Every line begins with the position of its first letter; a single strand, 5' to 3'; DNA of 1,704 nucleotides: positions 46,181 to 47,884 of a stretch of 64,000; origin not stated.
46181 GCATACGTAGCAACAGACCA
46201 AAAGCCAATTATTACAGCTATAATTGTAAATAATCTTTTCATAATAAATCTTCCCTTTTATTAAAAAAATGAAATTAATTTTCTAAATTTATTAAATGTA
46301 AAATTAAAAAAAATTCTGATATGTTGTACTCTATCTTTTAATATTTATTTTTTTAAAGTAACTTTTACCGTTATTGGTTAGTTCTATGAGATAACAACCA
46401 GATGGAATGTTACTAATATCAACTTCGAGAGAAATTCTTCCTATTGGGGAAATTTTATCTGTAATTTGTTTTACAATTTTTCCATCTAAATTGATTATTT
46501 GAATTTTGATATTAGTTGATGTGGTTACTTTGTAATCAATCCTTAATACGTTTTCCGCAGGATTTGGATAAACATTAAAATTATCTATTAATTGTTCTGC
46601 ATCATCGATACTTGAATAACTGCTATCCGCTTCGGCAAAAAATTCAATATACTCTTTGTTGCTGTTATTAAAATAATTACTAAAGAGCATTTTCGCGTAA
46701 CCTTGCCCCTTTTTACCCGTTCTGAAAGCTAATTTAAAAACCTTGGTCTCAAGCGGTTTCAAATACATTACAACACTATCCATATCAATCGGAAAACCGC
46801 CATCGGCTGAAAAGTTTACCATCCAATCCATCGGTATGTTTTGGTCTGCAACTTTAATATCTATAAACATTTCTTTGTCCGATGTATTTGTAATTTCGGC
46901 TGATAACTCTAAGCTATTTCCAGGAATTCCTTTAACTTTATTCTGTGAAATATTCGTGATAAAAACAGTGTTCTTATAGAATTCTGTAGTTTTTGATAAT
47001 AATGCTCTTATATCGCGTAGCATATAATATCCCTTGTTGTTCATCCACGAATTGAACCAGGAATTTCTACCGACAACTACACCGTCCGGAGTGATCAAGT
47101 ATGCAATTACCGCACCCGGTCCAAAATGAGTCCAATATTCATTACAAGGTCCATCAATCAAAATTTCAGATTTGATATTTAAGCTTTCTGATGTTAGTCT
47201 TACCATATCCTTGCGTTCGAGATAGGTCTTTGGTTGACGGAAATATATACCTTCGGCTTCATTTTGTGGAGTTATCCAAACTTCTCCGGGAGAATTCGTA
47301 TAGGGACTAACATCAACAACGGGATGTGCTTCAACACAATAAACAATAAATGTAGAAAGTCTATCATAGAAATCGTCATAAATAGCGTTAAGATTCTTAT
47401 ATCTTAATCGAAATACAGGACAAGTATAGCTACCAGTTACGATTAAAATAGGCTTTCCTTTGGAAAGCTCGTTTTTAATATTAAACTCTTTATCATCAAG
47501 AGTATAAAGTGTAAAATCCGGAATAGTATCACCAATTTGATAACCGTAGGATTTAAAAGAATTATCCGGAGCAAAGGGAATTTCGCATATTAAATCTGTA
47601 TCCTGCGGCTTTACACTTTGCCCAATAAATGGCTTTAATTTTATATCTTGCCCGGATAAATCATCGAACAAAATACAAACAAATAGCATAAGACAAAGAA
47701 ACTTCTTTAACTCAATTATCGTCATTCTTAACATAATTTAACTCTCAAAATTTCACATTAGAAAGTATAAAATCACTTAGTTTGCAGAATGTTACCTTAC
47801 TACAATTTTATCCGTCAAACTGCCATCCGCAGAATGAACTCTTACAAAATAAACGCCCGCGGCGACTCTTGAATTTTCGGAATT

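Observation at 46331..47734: Secreted deiodinase-like thioredoxin-fold protein on a T9SS tail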

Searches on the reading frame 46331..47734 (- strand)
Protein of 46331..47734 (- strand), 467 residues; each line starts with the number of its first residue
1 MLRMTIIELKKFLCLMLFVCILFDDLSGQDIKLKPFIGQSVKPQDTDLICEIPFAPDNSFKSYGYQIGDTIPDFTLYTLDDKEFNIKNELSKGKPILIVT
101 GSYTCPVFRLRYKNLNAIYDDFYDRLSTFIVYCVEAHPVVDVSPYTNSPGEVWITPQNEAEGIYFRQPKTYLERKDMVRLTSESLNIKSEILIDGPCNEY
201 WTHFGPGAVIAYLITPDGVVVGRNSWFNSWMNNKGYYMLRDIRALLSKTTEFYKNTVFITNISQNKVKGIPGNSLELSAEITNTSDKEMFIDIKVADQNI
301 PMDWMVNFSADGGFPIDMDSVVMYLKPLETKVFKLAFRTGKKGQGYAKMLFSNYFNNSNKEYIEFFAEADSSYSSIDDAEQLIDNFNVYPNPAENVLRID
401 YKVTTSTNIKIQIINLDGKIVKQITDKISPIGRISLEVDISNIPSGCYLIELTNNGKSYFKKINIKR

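Call 3: search_protein_families(library=pfam, proteins=[window:46331-47734:-], max_evalue=1)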
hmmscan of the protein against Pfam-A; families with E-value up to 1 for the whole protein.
window:46331-47734:- (467 aa): 5 families
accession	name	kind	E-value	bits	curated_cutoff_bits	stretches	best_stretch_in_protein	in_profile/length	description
PF18962.6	Por_Secre_tail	-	4e-14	53.1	27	1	388-465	1-75/75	Secretion system C-terminal sorting domain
PF00837.23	T4_deiodinase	-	4.5e-05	23.3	27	1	67-139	75-148/237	Iodothyronine deiodinase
PF11589.14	DUF3244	-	0.0013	19.1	25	1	394-457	28-88/96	Domain of unknown function (DUF3244)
PF00578.27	AhpC-TSA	-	0.0019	18.6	26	1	67-125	1-58/124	AhpC/TSA family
PF08534.16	Redoxin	-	0.0055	16.9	26.6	1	67-136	2-72/148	Redoxin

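Call 4: search_protein_families(library=ncbifam, proteins=[window:46331-47734:-], max_evalue=1)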
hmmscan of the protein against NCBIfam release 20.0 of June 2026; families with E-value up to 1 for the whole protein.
window:46331-47734:- (467 aa): 9 families
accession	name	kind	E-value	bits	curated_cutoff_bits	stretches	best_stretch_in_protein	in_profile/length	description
NF038285.1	deiodinase_rel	hypoth_equivalog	9.1e-20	71.4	250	1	63-195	174-295/347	deiodinase family protein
TIGR04183.1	Por_Secre_tail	domain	7.2e-11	41.9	23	1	388-466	1-72/72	T9SS type A sorting domain-containing protein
NF052323.1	T9SSA_dep_M6i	equivalog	5.9e-09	34.4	600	1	376-465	946-1039/1043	T9SS-dependent M6-like inactivated metalloprotease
NF038113.1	T9SSA_dep_M36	equivalog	2.3e-08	32.7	885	1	368-465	773-868/869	T9SS-dependent M36 family metallopeptidase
NF052644.1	T9SS_DNase_Rie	equivalog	0.0032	16.9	260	1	400-464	191-249/251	T9SS-dependent surface endonuclease, AS87_RS02955 family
NF002854.0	PRK03147.1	subfamily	0.018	14.9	170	1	64-125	35-94/176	thiol-disulfide oxidoreductase ResA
NF011941.0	PRK15412.1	equivalog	0.052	13.1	359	1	66-118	40-93/185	thiol:disulfide interchange protein DsbE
TIGR02661.1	MauD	equivalog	0.17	11.3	188.6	1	62-108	43-89/189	methylamine dehydrogenase accessory protein MauD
TIGR04019.1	B_thiol_YtxJ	hypoth_equivalog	0.19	11.7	77.25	1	83-139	8-64/105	bacillithiol system redox-active protein YtxJ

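Call 6: find_homologous_proteins(query=window:46331-47734:-)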
Query window:46331-47734:- (467 aa): 41 proteins with E <= 0.001 among 5750 candidates.
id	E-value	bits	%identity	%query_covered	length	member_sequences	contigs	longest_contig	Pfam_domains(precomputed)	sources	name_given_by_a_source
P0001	0.0e+0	1060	100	99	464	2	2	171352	PF18962.8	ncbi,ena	-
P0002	1.6e-125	438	49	90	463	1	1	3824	PF18962.8,PF08534.17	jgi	jgi:hypothetical protein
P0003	1.3e-99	352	56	58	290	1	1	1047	PF00837.23,PF00578.28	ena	-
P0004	1.8e-72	263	34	97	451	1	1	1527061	PF18962.8,PF00837.23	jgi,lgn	jgi:hypothetical protein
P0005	1.0e-70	257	35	96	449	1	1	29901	PF18962.8,PF00578.28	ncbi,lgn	-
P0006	1.1e-69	254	33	98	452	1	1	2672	PF18962.8,PF00837.23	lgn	-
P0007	4.0e-68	248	35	97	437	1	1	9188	PF18962.8,PF00837.23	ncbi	ncbi:MAG: T9SS type A sorting domain-containing protein [Bacteroidia bacterium]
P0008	1.6e-66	243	34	96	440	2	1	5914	PF00837.23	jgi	jgi:hypothetical protein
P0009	4.2e-66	242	34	92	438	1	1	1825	PF18962.8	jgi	jgi:hypothetical protein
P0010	5.6e-66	241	35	90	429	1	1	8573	PF18962.8,PF00837.23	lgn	-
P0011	5.5e-65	238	32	93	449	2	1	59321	PF18962.8,PF00837.23,PF00578.28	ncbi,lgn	-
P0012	2.3e-63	233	36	92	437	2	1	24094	PF18962.8,PF00837.23,PF08534.17,PF00578.28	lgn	-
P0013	4.0e-63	232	34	95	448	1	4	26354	PF18962.8,PF00837.23,PF08534.17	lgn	-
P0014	7.5e-63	231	31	98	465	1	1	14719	PF18962.8,PF00837.23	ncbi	-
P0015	8.3e-63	231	33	94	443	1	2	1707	PF18962.8,PF00837.23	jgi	jgi:hypothetical protein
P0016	1.6e-61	227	32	95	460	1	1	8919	PF18962.8,PF00837.23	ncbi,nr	ncbi:MAG: T9SS type A sorting domain-containing protein [Bacteroidia bacterium]|nr:T9SS type A sorti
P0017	3.7e-61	225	33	97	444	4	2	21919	PF18962.8,PF00837.23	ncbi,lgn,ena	-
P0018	6.0e-61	225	34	94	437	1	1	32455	PF18962.8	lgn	-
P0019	1.3e-60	224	33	97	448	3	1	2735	PF18962.8,PF00837.23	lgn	-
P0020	5.2e-60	222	32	95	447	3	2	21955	PF18962.8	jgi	jgi:hypothetical protein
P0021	5.3e-60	222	32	98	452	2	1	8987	PF18962.8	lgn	-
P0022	9.0e-59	218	33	96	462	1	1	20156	PF18962.8,PF00837.23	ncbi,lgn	-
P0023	1.4e-58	217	32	97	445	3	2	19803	PF18962.8,PF00837.23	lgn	-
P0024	4.2e-54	202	44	53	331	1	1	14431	PF18962.8,PF00837.23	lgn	-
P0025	3.7e-51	193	28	98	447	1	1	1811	PF18962.8,PF00837.23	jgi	jgi:hypothetical protein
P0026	2.2e-46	177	43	45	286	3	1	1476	PF00837.23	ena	-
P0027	8.2e-46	175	46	42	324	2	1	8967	PF18962.8,PF00837.23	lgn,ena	-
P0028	5.0e-45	172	43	45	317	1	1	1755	PF18962.8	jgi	jgi:hypothetical protein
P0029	3.2e-43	166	39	46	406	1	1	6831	PF00837.23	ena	-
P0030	8.0e-43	165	41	51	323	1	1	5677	PF18962.8,PF00837.23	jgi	jgi:hypothetical protein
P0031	6.4e-42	162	42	44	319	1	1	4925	PF18962.8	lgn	-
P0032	1.1e-41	161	40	49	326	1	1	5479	PF18962.8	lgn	-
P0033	1.6e-41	161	41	44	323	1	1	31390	PF18962.8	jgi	jgi:hypothetical protein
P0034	8.7e-41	158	41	45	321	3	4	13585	PF18962.8,PF00837.23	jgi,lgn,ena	-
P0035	3.5e-40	156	30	90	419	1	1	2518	PF00837.23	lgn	-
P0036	2.8e-38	150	38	47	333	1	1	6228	PF18962.8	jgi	jgi:hypothetical protein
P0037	8.6e-36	142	39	48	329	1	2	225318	PF18962.8,PF00837.23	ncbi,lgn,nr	ncbi:MAG: T9SS type A sorting domain-containing protein [Bacteroidetes bacterium]|nr:T9SS type A sor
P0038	2.2e-34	137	43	39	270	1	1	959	PF18962.8,PF00837.23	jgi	jgi:hypothetical protein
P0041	2.0e-28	118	37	46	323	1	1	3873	PF18962.8,PF08534.17,PF00578.28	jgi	jgi:hypothetical protein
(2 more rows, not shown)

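Call 9: search_solved_structures(query=A1, max_evalue=1, show_alignments=3)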
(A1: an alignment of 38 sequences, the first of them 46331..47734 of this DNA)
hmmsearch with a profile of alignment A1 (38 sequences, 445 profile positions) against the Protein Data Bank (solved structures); distinct sequences matched with E-value up to 1: 29.
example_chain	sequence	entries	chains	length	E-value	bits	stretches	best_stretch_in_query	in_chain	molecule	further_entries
8glk_D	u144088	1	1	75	1.7e-09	40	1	369-444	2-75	Endonuclease I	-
4tr3_A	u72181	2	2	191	3.3e-09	39.1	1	82-130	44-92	Type III iodothyronine deiodinase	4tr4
7pzj_A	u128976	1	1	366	3.4e-08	35.7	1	340-439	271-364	Lipase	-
9h48_A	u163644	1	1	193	4.8e-08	35.2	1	69-129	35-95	Type II iodothyronine deiodinase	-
9whd_A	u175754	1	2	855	2.4e-07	32.9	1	364-442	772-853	GH167 glycoside hydrolase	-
8glj_D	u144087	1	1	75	2.6e-07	32.8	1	368-442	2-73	Por secretion system C-terminal sorting domain-containing protein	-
5uyt_A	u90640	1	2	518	8.1e-07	31.2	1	365-443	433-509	Ice-binding protein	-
5jvk_A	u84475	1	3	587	1.4e-06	30.4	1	357-442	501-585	Uncharacterized protein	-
8h97_A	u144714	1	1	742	4.6e-05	25.4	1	333-443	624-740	Beta-agarase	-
8qb1_A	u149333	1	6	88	0.0019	20.1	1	369-443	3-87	Mirolase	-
5ag9_A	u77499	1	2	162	0.0024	19.8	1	330-444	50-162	Gingipain R2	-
5hfs_A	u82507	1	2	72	0.0075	18.1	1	385-444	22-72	Gingipain R2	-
5ag8_A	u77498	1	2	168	0.0087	17.9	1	337-444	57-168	GINGIPAIN R2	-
7pq4_A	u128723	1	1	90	0.0094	17.8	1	383-444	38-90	Arginine-specific cysteine proteinase (Arg-gingipain)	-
2p5q_A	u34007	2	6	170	0.0094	17.8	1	57-115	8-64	Glutathione peroxidase 5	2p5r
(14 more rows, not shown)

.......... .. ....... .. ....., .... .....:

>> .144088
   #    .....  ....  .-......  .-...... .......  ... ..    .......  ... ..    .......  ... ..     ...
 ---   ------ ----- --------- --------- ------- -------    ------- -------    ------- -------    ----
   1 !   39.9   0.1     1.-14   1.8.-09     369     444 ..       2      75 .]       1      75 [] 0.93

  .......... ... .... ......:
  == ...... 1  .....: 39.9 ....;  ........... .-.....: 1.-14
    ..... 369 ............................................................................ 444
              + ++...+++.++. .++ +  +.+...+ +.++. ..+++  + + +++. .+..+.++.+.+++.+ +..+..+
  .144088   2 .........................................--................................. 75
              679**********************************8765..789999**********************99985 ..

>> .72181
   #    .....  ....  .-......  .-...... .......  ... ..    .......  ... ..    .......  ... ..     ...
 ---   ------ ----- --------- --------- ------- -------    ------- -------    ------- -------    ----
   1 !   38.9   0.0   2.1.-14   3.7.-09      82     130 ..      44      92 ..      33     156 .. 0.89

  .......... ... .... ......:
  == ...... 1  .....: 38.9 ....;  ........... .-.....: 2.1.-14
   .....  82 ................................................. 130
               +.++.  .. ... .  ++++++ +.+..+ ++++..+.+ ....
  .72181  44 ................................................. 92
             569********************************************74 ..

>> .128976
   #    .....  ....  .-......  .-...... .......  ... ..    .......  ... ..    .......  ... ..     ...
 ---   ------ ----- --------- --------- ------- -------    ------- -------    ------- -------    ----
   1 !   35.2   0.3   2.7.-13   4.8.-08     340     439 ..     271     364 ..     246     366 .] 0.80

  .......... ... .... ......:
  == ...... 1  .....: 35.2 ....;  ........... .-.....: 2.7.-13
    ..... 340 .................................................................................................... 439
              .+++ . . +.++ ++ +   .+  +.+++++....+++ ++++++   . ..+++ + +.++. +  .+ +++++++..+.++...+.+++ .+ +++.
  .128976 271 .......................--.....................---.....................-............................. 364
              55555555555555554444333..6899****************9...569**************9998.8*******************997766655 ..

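Call 11: find_encoding_contigs(protein=P0001, flank=10000, max_places=3)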
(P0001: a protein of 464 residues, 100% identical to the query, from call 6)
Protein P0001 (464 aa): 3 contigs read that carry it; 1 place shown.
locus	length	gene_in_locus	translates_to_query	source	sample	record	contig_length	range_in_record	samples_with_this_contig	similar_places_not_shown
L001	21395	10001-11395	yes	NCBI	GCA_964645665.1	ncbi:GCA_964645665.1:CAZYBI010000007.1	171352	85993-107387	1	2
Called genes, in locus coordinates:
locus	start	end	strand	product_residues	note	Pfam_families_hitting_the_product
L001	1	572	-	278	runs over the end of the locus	PF06325:PrmA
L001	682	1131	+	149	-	PF13419:HAD_2 (faint), PF00702:Hydrolase (weak), PF08282:Hydrolase_3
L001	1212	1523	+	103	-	PF12732:YtxH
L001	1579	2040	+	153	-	PF06103:DUF948 (weak)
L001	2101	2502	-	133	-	-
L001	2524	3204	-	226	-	PF13489:Methyltransf_23, PF08241:Methyltransf_11, PF08242:Methyltransf_12 (weak), PF13649:Methyltransf_25 (faint), PF13847:Methyltransf_31 (weak)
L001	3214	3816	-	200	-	PF01725:Ham1p_like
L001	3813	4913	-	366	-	PF03308:MeaB, PF02492:cobW (weak)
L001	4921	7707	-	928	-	PF13180:PDZ_2 (weak), PF17820:PDZ_6 (faint), PF07228:SpoIIE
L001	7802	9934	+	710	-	PF13860:FlgD_ig, PF18962:Por_Secre_tail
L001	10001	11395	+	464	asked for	PF18962:Por_Secre_tail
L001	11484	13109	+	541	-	PF09603:Fib_succ_major, PF22073:Cep192_D4 (weak), PF22544:HYDIN_VesB_CFA65-like_Ig (weak), PF07610:DUF1573 (weak), PF15780:ASH (weak), PF22073:Cep192_D4 (weak), PF22544:HYDIN_VesB_CFA65-like_Ig, PF18962:Por_Secre_tail, +5 more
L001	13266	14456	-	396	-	PF12832:MFS_1_like, PF07690:MFS_1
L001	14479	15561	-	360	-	PF00108:Thiolase_N (faint), PF08545:ACP_syn_III, PF08541:ACP_syn_III_C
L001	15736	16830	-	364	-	PF00478:IMPDH (faint), PF03060:NMO, PF01180:DHO_dh (weak)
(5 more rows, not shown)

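Call 12: find_related_loci(query=A1, collection=genome_contigs, flank=6000)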
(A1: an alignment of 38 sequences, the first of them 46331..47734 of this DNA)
Query A1 (467 aa) in genome_contigs; peptide patterns used: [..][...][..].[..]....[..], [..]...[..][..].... (x = any residue, [..] = any of these).
200 stretches matched a pattern; 180 encode a relative of the query (tblastn E <= 1e-3); the best 80 are kept; 80 distinct loci.
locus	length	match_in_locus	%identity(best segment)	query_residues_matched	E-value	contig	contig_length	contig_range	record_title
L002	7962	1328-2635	38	7-454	3e-79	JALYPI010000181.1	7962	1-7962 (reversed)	MAG: Bacteroidota bacterium isolate MDV bin33 SD1454-56_k127_2085352, whole genome shotgun sequence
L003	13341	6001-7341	34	9-466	4e-76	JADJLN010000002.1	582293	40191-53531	MAG: Saprospiraceae bacterium isolate EsbW_18-Q3-R4-48_BAT3C.148 tig00004030-10-5832250, whole genome shotgun sequence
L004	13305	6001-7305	35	11-456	1e-74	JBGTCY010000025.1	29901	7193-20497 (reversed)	MAG: Chitinophagales bacterium isolate JTS-RE130 k141_8373589, whole genome shotgun sequence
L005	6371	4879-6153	34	33-467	2e-74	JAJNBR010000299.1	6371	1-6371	MAG: Flavipsychrobacter sp. isolate C_No_T20_B_bin.22 scaffold_38046, whole genome shotgun sequence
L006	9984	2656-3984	35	9-463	3e-73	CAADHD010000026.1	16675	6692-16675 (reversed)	uncultured Bacteroidetes bacterium isolate BCD.fa.gz genome assembly, contig: k127_456425, whole genome shotgun sequence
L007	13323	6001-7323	35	18-463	9e-72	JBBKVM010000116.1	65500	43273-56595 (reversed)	MAG: Bacteroidia bacterium isolate metabat_bins.79 k119_1733051, whole genome shotgun sequence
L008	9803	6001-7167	37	9-400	5e-72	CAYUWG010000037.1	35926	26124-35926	MAG TPA_asm: uncultured Chromatiales bacterium isolate SRP093185_co1_160 genome assembly, contig: NODE_524_length_35926_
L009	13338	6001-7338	32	6-467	4e-71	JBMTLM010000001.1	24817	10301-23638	MAG: Bacteroidia bacterium isolate LKB_V4_S16_100percent_par_LKB_V4_S16_metabat.111_sub NODE_1303_length_24817_cov_4.402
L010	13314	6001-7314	36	11-457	9e-71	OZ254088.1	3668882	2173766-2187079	MAG: Vicingaceae bacterium isolate da3228aa-0750-4a01-a0fc-8973236e3cd2 genome assembly, chromosome: 1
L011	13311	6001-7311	34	12-454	2e-70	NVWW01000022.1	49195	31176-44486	MAG: Flavobacteriales bacterium isolate NORP27 Contig_source1383C_1667, whole genome shotgun sequence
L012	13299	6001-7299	33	17-452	2e-69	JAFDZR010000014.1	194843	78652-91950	MAG: Bacteroidetes bacterium isolate SZAS-89 BACT-TMP-11__14__length-194843, whole genome shotgun sequence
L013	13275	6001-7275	34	27-457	2e-69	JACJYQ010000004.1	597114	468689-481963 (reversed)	MAG: Lewinellaceae bacterium isolate HK-STAS-BACT-42 HK-STAS-BACT-42_4, whole genome shotgun sequence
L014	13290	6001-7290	32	32-466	4e-69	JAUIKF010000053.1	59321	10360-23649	MAG: Bacteroidia bacterium isolate Co_bin.347 NODE_3880_length_59321_cov_6.142346, whole genome shotgun sequence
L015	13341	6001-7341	34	9-466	5e-69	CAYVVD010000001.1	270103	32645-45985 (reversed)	MAG TPA_asm: uncultured Hyphomicrobiales bacterium isolate SRP141376_co3_220 genome assembly, contig: NODE_31_length_270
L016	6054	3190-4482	33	8-450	7e-69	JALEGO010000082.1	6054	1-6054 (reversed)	MAG: Flavobacteriales bacterium isolate CC_bin18 k97_25865, whole genome shotgun sequence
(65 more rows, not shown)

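Call 19: predict_structure(alignment_id=A1)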
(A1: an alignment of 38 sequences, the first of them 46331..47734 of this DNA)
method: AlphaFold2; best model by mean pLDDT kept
length: 467 residues; sequences in the alignment: 38
mean_pLDDT: 89.5   pTM: 0.66
mean pLDDT of the five models: 89.5, 89.3, 88.9, 88.2, 87.7
residues with pLDDT >= 90: 311; 70-90: 117; 50-70: 32; < 50: 7
segments of 3 or more residues with pLDDT < 50: 231-235
pLDDT, mean of each block of 10 residues (from residue 1): 79 90 73 92 95 85 93 97 96 96 94 91 95 95 86 94 97 97 97 91 90 96 79 62 75 83 95 93 93 95 92 67 91 94 96 93 97 65 81 97 85 97 84 93 97 89 96
secondary structure, 60 per line:
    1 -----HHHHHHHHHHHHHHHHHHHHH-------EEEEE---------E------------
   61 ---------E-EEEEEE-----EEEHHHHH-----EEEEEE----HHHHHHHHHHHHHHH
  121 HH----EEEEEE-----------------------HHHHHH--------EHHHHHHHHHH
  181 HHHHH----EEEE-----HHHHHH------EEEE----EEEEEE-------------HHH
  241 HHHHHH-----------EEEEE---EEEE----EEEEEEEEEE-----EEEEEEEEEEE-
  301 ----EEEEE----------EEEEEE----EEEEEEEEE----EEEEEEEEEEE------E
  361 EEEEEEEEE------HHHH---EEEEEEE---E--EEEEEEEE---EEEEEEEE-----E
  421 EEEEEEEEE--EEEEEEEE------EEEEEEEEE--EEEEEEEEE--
elements in order: H6-26 E34-38 E72-77 E83-85 H86-90 E96-101 H106-122 E127-132 H156-161 H171-185 E190-193 H199-204 E211-214 E219-224 H238-246 E258-262 E266-269 E274-283 E289-299 E305-309 E320-325 E330-338 E343-353 E360-369 H376-379 E383-389 E396-403 E407-414 E420-429 E432-439 E446-454 E457-465

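Call 23: fold_search(model_id=the predicted structure, library=pdb)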
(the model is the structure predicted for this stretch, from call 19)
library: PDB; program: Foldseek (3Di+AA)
matches with E <= 10: 1970; with E <= 0.001: 980
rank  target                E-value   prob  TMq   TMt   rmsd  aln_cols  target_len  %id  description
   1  8jmw_A                1.7e-09  1.00  0.19  0.17  22.3       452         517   10  Fibril form of serine peptidase Vpr (released 2023-12-06)
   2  4tr3                  6.7e-09  1.00  0.31  0.72   4.2       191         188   16  Mouse iodothyronine deiodinase 3 catalytic core, SeMet-labeled active site mutant SeCys->Cys (released 2014-07-23)
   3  4kkp_A                8.4e-09  1.00  0.16  0.28  21.4       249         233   12  Crystal structure of Vibrio cholerae RbmA (crystal form 2) (released 2013-05-22)
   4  4kkr_A                1.3e-08  1.00  0.14  0.26  21.3       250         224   12  Crystal structure of Vibrio cholerae RbmA (crystal form 3) (released 2013-05-22)
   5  4kkq_B                1.5e-08  1.00  0.16  0.28  21.3       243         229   12  Crystal structure of Vibrio cholerae RbmA (crystal form 1) (released 2013-05-22)
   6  4kkq_A                1.5e-08  1.00  0.15  0.27  21.4       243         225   13  Crystal structure of Vibrio cholerae RbmA (crystal form 1) (released 2013-05-22)
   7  3s3j_A                1.6e-08  1.00  0.16  0.13  14.9       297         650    9  Transglutaminase 2 in complex with a novel inhibitor (released 2012-06-06)
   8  9a3v_A                2.0e-08  1.00  0.17  0.13  18.6       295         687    9  Predicted model of tissue transglutaminase 2 (TG2) in complex with plasma fibronectin type III modules 14 and 15 (FNII (released 2024-02-02)
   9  1evu_A                2.8e-08  1.00  0.18  0.12  19.2       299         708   11  HUMAN FACTOR XIII WITH CALCIUM BOUND IN THE ION SITE (released 2000-05-10)
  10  9h48                  3.0e-08  1.00  0.31  0.74   5.3       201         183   17  Mouse Iodothyronine deiodinase 2 catalytic core, mutant - LysLys180AlaAla, Secys-> Cys (released 2024-12-11)
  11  1ggu_B                3.4e-08  1.00  0.18  0.13  18.6       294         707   11  HUMAN FACTOR XIII WITH CALCIUM BOUND IN THE ION SITE (released 1999-09-16)
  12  2hyx_A                4.2e-08  1.00  0.24  0.33  16.3       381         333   14  Structure of the C-terminal domain of DipZ from Mycobacterium tuberculosis (released 2007-07-17)
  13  6kzb_B                4.2e-08  1.00  0.17  0.12  19.4       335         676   10  Transglutaminase2 complexed with calcium (released 2020-12-09)
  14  4pyg_A                5.5e-08  1.00  0.16  0.12  18.6       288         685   11  Transglutaminase2 complexed with GTP (released 2015-02-11)
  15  6a8p_A                6.2e-08  1.00  0.17  0.13  18.7       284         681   10  Transglutaminase 2 mutant G224V in complex with GTP (released 2018-09-26)
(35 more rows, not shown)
